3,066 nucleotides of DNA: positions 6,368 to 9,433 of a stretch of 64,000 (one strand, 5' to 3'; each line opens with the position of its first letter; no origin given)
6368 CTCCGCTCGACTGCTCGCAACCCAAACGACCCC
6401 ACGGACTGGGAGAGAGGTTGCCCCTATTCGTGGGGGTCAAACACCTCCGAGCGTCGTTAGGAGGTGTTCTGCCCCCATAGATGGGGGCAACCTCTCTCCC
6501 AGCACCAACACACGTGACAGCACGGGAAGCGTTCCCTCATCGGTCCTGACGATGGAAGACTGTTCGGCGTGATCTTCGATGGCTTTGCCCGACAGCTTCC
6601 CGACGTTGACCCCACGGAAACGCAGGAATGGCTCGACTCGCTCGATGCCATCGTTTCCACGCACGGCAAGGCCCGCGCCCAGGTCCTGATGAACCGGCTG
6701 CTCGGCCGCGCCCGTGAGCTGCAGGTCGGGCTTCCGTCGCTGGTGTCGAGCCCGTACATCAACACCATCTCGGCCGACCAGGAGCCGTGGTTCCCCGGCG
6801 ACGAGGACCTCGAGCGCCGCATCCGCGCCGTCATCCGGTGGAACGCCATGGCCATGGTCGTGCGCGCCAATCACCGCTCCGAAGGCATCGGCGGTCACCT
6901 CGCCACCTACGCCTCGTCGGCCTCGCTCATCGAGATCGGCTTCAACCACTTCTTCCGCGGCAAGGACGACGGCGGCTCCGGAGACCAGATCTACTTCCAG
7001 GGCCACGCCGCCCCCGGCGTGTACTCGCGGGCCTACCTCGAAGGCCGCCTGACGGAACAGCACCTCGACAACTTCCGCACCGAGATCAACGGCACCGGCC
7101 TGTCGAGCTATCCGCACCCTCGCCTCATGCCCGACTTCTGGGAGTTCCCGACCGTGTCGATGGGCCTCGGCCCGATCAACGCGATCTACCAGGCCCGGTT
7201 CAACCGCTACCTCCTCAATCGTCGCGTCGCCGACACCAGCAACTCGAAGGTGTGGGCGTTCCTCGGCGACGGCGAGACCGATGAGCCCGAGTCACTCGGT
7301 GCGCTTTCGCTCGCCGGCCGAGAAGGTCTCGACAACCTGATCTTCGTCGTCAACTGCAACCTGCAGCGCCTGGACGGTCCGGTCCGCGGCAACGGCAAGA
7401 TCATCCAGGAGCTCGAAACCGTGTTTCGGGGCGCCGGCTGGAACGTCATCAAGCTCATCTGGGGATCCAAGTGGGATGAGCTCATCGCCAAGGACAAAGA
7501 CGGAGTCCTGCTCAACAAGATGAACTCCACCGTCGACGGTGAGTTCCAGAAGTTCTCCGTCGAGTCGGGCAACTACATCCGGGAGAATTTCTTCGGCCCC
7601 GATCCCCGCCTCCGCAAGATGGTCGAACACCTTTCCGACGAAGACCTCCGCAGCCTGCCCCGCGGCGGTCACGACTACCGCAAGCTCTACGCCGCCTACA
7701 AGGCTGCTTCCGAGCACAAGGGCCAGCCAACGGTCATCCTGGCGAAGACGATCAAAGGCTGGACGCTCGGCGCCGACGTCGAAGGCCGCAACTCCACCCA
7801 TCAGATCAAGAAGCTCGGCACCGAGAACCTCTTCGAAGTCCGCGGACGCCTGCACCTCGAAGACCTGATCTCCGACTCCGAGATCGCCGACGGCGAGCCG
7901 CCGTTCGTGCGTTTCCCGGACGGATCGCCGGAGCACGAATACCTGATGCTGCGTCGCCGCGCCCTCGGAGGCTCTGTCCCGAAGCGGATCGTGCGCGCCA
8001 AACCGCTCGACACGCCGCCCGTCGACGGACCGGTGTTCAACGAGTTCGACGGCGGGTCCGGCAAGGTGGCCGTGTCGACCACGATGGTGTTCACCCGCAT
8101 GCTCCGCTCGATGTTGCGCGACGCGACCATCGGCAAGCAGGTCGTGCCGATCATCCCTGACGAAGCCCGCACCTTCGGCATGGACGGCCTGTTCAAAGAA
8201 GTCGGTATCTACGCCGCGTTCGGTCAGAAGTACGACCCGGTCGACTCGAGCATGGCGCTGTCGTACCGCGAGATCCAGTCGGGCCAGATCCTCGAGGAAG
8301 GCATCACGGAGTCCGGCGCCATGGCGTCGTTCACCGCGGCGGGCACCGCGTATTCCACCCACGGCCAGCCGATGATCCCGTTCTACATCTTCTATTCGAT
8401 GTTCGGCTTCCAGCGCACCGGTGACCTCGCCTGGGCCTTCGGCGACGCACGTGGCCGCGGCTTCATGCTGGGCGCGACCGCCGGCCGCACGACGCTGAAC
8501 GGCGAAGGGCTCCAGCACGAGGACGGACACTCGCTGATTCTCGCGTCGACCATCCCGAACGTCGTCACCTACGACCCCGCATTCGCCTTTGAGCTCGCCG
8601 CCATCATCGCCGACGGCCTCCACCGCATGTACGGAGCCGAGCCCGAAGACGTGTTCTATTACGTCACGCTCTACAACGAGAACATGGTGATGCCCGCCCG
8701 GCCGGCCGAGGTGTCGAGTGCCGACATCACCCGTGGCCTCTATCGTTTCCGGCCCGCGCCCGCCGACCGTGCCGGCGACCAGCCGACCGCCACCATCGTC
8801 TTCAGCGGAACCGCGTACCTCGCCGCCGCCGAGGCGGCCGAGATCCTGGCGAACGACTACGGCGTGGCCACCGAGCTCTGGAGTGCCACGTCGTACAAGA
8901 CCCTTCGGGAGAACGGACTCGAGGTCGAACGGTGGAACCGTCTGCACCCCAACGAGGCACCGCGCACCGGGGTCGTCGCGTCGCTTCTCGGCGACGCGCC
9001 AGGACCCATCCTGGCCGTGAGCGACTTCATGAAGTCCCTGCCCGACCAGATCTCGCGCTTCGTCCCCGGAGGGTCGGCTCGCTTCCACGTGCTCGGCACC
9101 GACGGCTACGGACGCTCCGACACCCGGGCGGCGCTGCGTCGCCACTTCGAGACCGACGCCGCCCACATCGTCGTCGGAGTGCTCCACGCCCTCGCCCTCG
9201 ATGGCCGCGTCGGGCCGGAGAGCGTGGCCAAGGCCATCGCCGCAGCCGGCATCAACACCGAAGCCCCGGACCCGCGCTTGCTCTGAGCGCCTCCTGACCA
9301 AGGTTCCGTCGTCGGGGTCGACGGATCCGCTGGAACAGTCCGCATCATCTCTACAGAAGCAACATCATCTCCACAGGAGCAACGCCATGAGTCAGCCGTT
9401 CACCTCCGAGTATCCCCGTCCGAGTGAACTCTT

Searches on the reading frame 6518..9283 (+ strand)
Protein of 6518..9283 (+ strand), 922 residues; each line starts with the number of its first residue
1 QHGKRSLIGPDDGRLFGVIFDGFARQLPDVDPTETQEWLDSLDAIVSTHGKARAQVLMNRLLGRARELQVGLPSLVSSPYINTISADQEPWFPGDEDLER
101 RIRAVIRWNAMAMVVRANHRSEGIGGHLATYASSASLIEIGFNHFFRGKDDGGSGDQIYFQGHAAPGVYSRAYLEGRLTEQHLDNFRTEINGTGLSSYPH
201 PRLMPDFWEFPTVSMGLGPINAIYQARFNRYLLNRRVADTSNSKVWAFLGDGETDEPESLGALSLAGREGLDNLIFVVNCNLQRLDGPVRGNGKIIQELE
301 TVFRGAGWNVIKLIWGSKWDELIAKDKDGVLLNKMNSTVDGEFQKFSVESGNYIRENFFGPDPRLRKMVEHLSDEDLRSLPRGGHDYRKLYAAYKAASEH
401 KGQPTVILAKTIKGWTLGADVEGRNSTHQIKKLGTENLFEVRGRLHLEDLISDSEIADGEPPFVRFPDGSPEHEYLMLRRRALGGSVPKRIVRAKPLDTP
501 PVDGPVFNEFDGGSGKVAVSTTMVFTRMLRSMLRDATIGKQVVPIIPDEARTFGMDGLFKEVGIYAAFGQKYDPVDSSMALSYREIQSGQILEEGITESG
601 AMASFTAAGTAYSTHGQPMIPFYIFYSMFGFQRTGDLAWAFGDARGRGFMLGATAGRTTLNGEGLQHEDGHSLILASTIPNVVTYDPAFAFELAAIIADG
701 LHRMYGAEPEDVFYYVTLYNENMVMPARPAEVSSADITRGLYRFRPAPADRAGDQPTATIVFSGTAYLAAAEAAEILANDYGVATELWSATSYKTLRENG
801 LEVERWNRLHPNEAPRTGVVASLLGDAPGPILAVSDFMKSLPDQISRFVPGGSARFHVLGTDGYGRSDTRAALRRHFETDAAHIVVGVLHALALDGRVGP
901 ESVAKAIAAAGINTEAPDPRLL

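Call 38: search_protein_families(library=pfam, proteins=[window:6518-9283:+], max_evalue=0.00001)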
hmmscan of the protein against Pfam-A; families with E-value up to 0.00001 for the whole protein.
window:6518-9283:+ (922 aa): 3 families
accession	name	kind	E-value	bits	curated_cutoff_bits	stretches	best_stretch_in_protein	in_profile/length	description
PF17831.6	PDH_E1_M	-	7.6e-91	303.9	23.2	1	498-724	2-227/229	Pyruvate dehydrogenase E1 component middle domain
PF00456.26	Transketolase_N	-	4e-13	49.5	22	1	161-314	62-214/334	Transketolase, thiamine diphosphate binding domain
PF22613.1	Transketolase_C_1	-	8.5e-13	49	27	1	740-879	1-112/113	Transketolase-like TK C-terminal domain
